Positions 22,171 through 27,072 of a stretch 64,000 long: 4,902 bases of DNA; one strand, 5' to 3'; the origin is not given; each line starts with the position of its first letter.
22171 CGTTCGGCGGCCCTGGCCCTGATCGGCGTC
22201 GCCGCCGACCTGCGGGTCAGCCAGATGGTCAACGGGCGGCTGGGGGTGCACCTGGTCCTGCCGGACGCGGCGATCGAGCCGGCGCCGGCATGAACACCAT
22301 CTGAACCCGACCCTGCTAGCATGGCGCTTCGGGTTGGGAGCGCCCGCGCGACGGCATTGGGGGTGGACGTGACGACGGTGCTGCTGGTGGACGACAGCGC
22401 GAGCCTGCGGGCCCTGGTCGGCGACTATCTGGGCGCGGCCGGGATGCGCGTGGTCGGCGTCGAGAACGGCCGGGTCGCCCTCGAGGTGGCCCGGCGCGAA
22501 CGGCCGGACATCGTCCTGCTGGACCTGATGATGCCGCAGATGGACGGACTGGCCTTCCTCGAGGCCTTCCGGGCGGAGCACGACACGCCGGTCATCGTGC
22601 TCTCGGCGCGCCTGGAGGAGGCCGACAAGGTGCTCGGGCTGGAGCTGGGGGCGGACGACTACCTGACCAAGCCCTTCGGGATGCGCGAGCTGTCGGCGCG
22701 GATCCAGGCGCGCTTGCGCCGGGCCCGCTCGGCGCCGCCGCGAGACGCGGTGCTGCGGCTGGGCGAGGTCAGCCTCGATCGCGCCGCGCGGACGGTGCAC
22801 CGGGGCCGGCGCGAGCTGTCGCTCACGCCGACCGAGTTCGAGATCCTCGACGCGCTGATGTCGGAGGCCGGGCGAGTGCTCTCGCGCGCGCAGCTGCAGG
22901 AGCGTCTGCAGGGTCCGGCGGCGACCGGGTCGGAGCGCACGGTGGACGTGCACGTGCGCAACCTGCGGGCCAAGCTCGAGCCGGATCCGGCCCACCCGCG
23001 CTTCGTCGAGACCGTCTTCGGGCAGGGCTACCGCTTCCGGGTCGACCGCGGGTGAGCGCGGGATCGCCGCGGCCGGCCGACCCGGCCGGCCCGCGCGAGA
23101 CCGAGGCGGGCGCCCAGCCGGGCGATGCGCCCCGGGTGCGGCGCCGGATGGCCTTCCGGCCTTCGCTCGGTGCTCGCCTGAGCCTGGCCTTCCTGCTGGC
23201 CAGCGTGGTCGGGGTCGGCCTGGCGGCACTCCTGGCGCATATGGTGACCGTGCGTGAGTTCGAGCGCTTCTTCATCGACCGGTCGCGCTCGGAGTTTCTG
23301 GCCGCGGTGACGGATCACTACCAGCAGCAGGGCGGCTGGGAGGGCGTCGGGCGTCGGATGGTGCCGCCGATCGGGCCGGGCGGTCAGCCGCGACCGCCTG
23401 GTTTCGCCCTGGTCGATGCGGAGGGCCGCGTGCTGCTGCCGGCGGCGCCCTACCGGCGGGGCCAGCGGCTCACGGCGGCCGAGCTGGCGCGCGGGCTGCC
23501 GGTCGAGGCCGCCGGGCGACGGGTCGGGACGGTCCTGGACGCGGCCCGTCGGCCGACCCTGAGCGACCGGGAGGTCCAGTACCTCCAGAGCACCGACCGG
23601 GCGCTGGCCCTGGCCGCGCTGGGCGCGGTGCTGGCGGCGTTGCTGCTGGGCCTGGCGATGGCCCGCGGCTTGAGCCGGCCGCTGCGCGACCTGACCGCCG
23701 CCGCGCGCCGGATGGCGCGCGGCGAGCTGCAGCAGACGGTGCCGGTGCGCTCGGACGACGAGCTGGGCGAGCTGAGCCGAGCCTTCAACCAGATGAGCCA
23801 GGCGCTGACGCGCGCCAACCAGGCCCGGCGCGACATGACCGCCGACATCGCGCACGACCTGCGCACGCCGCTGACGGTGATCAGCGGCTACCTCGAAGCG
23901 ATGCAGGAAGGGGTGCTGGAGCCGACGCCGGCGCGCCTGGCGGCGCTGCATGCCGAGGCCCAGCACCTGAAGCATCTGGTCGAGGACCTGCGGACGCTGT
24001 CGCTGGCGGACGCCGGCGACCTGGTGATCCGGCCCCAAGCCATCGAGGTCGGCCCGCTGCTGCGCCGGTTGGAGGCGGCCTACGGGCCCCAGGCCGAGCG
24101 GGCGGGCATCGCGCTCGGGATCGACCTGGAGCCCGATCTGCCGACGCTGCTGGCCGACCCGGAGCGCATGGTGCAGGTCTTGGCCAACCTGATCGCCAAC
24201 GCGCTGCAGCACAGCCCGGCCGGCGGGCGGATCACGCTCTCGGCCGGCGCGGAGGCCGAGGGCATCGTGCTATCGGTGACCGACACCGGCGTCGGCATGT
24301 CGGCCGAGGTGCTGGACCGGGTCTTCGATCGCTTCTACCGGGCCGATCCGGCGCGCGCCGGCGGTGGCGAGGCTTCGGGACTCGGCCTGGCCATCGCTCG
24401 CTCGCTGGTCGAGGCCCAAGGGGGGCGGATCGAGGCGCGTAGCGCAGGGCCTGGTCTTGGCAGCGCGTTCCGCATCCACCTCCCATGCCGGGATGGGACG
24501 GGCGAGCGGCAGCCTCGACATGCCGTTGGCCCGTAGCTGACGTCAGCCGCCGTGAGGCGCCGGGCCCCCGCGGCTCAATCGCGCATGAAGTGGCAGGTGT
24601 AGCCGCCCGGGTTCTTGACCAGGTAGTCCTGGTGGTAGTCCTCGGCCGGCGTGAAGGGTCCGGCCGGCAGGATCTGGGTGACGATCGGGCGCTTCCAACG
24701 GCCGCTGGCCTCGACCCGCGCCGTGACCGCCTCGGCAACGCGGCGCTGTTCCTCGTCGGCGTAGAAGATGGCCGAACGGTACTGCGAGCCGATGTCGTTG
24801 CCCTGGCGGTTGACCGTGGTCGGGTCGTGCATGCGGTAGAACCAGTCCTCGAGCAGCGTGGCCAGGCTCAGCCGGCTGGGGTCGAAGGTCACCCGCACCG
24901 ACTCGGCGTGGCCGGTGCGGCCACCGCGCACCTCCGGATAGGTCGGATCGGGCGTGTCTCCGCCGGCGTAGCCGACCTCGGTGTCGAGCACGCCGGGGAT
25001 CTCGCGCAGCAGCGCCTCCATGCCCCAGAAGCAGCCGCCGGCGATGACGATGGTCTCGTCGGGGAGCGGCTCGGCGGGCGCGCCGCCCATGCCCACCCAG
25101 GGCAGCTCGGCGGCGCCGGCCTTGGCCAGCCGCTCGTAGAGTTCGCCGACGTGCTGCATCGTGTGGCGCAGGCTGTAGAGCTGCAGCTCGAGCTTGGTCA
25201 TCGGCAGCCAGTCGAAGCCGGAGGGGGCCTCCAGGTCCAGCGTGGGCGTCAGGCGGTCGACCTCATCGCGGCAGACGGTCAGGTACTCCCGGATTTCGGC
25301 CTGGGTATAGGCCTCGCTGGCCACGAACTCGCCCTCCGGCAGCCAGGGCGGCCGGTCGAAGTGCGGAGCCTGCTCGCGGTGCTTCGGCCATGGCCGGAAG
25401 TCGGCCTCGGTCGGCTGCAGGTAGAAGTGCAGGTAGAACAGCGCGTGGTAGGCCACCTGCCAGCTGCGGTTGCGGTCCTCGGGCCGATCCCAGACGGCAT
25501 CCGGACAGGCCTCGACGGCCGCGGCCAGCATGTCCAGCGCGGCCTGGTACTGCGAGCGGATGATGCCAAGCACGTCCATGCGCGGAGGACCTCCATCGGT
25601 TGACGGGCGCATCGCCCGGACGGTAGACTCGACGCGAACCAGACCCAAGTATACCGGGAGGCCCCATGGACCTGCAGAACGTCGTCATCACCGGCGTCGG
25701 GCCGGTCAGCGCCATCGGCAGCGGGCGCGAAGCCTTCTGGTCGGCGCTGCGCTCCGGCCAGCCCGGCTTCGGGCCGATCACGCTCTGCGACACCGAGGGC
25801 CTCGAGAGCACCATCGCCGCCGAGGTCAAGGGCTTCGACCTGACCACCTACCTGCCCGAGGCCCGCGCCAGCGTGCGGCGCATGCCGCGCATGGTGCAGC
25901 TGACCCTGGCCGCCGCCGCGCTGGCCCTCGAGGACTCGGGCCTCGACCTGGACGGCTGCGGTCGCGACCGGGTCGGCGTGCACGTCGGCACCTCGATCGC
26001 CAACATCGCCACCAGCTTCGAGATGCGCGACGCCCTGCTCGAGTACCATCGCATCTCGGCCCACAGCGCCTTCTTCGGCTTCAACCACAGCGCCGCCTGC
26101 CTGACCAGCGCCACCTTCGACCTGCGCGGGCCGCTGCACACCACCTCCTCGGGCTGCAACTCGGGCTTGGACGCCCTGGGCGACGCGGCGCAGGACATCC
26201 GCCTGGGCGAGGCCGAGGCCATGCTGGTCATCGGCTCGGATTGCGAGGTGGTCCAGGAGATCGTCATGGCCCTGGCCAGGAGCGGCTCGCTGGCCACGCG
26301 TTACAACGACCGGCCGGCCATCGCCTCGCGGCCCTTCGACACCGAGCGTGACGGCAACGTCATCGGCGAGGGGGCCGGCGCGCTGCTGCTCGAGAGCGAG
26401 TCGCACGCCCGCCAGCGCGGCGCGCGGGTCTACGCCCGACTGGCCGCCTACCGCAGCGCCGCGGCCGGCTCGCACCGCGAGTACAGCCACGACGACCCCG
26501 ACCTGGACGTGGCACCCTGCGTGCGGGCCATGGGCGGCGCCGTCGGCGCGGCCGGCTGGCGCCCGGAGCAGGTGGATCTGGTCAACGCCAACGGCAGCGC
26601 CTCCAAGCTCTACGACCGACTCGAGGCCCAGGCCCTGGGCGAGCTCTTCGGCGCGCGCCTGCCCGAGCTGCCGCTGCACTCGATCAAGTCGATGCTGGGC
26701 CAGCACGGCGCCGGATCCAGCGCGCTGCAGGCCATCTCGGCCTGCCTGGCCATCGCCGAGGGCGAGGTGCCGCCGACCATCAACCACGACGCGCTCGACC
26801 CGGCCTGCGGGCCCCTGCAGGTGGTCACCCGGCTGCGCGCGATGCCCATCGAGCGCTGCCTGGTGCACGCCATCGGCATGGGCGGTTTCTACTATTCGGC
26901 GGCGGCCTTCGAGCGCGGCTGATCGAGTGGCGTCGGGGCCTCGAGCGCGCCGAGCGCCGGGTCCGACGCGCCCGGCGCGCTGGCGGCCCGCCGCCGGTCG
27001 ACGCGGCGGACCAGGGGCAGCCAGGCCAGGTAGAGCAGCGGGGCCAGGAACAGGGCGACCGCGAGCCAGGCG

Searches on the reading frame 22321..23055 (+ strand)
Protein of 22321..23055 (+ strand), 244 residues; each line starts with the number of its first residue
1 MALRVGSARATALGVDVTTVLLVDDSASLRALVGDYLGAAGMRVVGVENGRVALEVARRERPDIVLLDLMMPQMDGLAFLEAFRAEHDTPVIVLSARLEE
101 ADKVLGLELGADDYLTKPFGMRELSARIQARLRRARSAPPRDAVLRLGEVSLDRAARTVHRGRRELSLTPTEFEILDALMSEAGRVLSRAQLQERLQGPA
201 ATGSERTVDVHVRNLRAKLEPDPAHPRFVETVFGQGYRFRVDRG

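Call 22: search_protein_families(library=ncbifam, proteins=[window:22321-23055:+], max_evalue=0.00001)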
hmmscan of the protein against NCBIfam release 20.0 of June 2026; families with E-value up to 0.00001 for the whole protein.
window:22321-23055:+ (244 aa): 92 families (the best 25 are shown)
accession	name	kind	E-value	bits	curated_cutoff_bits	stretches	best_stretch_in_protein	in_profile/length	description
NF040689.1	MtrAB_MtrA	equivalog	2.3e-61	207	300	1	20-238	1-217/219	MtrAB system response regulator MtrA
TIGR02154.1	PhoB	equivalog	5.3e-59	199.3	296.2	1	18-239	3-225/226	phosphate regulon transcriptional regulator PhoB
NF045944.1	ResRegRpaBCyano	equivalog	1.7e-58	197.7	330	1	21-240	1-228/229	response regulator transcription factor RpaB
NF007820.0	PRK10529.1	equivalog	1.5e-54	184.8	325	1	18-239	2-223/225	two-component system response regulator KdpE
NF007005.1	PRK09468.1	equivalog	4.5e-54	183.4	331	1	18-241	4-233/237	osmolarity response regulator transcription factor OmpR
NF007982.1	PRK10710.1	equivalog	1.1e-53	182.2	380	1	17-242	7-230/235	envelope stress response regulator BaeR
NF008296.0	PRK11083.1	equivalog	1.7e-52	178.1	273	1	18-240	4-226/228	two-component system response regulator CreB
NF040534.1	resp_reg_YycF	equivalog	2.4e-52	177.5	340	1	19-240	2-228/231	response regulator YycF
NF041733.1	resp_reg_CseB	equivalog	9.2e-51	172.4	350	1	19-240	2-227/228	two-component system response regulator CseB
NF033117.2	vanR_ACDEGLN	exception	2.9e-48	164.4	350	1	20-238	1-224/226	VanR-ABDEGLN family response regulator transcription factor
TIGR01387.1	cztR_silR_copR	subfamily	1.6e-47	161.9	279.2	1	20-238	1-217/218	heavy metal response regulator transcription factor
NF007546.0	PRK10161.1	equivalog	2.3e-47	161.5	471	1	19-240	4-226/229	phosphate response regulator transcription factor PhoB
NF033120.0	vanR_FM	exception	4.3e-47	160.7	460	1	19-239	5-229/231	vancomycin resistance response regulator transcription factor, VanR-F/VanR-M family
NF008199.0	PRK10955.1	equivalog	1.1e-44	153.2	341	1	19-238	3-227/232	envelope stress response regulator transcription factor CpxR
NF053854.1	RespRegPhoBBctds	equivalog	3.4e-44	150.9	270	1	20-239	1-224/225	two-component system response regulator PhoB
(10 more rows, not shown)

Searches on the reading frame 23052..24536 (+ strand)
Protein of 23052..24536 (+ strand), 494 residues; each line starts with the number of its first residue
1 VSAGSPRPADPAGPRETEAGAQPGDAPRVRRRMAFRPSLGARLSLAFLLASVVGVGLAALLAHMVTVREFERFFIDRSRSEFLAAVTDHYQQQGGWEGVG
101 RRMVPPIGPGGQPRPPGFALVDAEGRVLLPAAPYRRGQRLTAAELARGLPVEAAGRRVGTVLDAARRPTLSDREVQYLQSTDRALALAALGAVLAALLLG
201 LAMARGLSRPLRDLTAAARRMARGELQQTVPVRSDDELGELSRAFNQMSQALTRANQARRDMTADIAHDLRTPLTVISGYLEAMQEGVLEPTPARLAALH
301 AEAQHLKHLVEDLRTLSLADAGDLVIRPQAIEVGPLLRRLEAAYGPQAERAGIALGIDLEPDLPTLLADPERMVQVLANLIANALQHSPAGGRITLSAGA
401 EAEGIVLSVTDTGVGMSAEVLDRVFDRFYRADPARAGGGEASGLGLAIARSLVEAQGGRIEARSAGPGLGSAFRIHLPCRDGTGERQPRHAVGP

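Call 22: search_protein_families(library=ncbifam, proteins=[window:23052-24536:+], max_evalue=0.00001)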
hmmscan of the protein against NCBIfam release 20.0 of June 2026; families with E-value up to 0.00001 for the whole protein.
window:23052-24536:+ (494 aa): 83 families (the best 25 are shown)
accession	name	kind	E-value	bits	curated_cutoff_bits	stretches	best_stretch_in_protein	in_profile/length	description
NF012163.2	BaeS_SmeS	equivalog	1.7e-76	258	500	1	118-465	106-445/457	sensor histidine kinase efflux regulator BaeS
NF007837.0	PRK10549.1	equivalog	2.1e-72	244.4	603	1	149-480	130-459/466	envelope stress sensor histidine kinase BaeS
NF033092.0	HK_WalK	equivalog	8.7e-65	219.4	725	2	254-479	367-594/594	cell wall metabolism sensor histidine kinase WalK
TIGR01386.1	cztS_silS_copS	subfamily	8.6e-55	186.5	292.55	1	173-465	154-446/457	heavy metal sensor histidine kinase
NF040691.1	MtrAB_MtrB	equivalog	4.5e-54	184.3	450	1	174-483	179-496/507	MtrAB system histidine kinase MtrB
NF046044.1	PnpS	equivalog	1.3e-53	182.4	400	1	253-478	164-390/390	two-component system histidine kinase PnpS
TIGR02966.1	phoR_proteo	equivalog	2.1e-50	171.7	334.2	1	252-477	107-333/333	phosphate regulon sensor histidine kinase PhoR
NF012226.0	AdeS_HK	equivalog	4.7e-46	157.6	500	1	189-478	66-352/353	two-component sensor histidine kinase AdeS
NF041210.1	his_kin_PieS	equivalog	2.4e-43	148.8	850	1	190-479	174-470/474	two component system sensor histidine kinase PieS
NF008312.0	PRK11100.1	equivalog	4.8e-42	144.4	356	1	175-466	174-462/477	two-component system sensor histidine kinase CreC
NF008468.0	PRK11360.1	equivalog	1.5e-41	142.5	646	1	262-482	399-611/616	two-component system sensor histidine kinase AtoS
TIGR02956.1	TMAO_torS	equivalog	9.2e-41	139.9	676.5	1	253-487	458-690/967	TMAO reductase system sensor histidine kinase/response regulator TorS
NF033091.0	HK_VanS_ACDEFG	equivalog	3.5e-39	134.7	400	1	231-466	39-283/293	vancomycin resistance histidine kinase VanS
NF058527.1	HistKinChvGCaul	equivalog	6.1e-38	130.8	740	1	178-478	222-532/535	two-component sensor histidine kinase ChvG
NF041735.1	hist_kin_RppB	equivalog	1.9e-37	129.1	400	1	255-478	212-438/438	two-component system sensor histidine kinase RppB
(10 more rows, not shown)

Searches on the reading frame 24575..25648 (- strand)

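Call 22: search_protein_families(library=ncbifam, proteins=[window:24575-25648:-], max_evalue=0.00001)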
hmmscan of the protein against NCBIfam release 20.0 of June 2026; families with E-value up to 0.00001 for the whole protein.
window:24575-25648:- (357 aa): 5 families
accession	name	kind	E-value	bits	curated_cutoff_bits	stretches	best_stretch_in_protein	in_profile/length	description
NF004042.0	PRK05550.1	equivalog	3.7e-66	223.2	330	1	197-356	134-289/293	bifunctional methionine sulfoxide reductase B/A protein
TIGR00401.1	msrA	equivalog_domain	8.6e-57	191.8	108.1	1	198-351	1-153/153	peptide-methionine (S)-S-oxide reductase MsrA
NF010625.0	PRK14018.1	equivalog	1.3e-49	169.1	522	1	198-353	199-349/521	bifunctional peptide-methionine (S)-S-oxide reductase MsrA/peptide-methionine (R)-S-oxide reductase MsrB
NF004038.0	PRK05528.1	equivalog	9.6e-31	107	200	1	198-355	2-148/157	peptide-methionine (S)-S-oxide reductase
NF041383.1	Trx_VPGUxxT_two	exception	3.8e-06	26.8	275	0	193-270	141-201/287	VPGUxxT family thioredoxin-like (seleno)protein, type 2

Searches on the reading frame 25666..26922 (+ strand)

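Call 22: search_protein_families(library=ncbifam, proteins=[window:25666-26922:+], max_evalue=0.00001)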
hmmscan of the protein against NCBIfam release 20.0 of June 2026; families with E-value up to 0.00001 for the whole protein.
window:25666-26922:+ (418 aa): 22 families
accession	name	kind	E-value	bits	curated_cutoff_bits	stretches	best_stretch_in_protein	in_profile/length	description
TIGR03150.1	fabF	equivalog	1.2e-85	287.7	493.75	1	5-408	2-400/407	beta-ketoacyl-ACP synthase II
NF005589.0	PRK07314.1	subfamily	1.2e-81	274.6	387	1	3-408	3-403/413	beta-ketoacyl-ACP synthase II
NF004970.0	PRK06333.1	subfamily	7.2e-67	226.1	525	1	3-411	3-416/424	beta-ketoacyl-ACP synthase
NF006274.0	PRK08439.1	equivalog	1.2e-64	218.7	621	1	4-407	2-396/406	beta-ketoacyl-ACP synthase II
NF006587.0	PRK09116.1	equivalog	2.7e-58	197.7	470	1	4-407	2-397/408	beta-ketoacyl-ACP synthase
NF005076.0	PRK06501.1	equivalog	1.7e-57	195.2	629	1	6-408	13-414/425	beta-ketoacyl-ACP synthase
NF006434.0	PRK08722.1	equivalog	1.7e-53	182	759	1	3-408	3-405/414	beta-ketoacyl-ACP synthase II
NF005490.0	PRK07103.1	equivalog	1.9e-53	182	445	1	3-409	3-405/414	polyketide beta-ketoacyl:acyl carrier protein synthase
NF005935.0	PRK07967.1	equivalog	1.3e-44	152.7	630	1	4-407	2-394/406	beta-ketoacyl-ACP synthase I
NF005916.1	PRK07910.1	equivalog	8.9e-42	143.5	560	1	3-409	11-410/418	KasA/KasB family beta-ketoacyl-ACP synthase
NF058662.1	cispenta_AmcF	equivalog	6.8e-40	137.2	325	1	6-409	2-362/369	cispentacin biosynthesis acyltransferase subunit AmcF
NF006618.0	PRK09185.1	subfamily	2.5e-34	119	407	1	4-408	3-384/394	beta-ketoacyl-ACP synthase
NF004618.0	PRK05952.1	equivalog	5.2e-34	117.8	455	1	5-408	3-374/384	beta-ketoacyl-ACP synthase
NF045894.1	PKS_plus_SDR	equivalog_domain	2.6e-22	78.3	1740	1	79-377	93-379/1515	type I polyketide synthase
NF040607.1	mycolic_Pks13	equivalog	2.3e-19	68.4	2100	1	53-377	166-478/1680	polyketide synthase Pks13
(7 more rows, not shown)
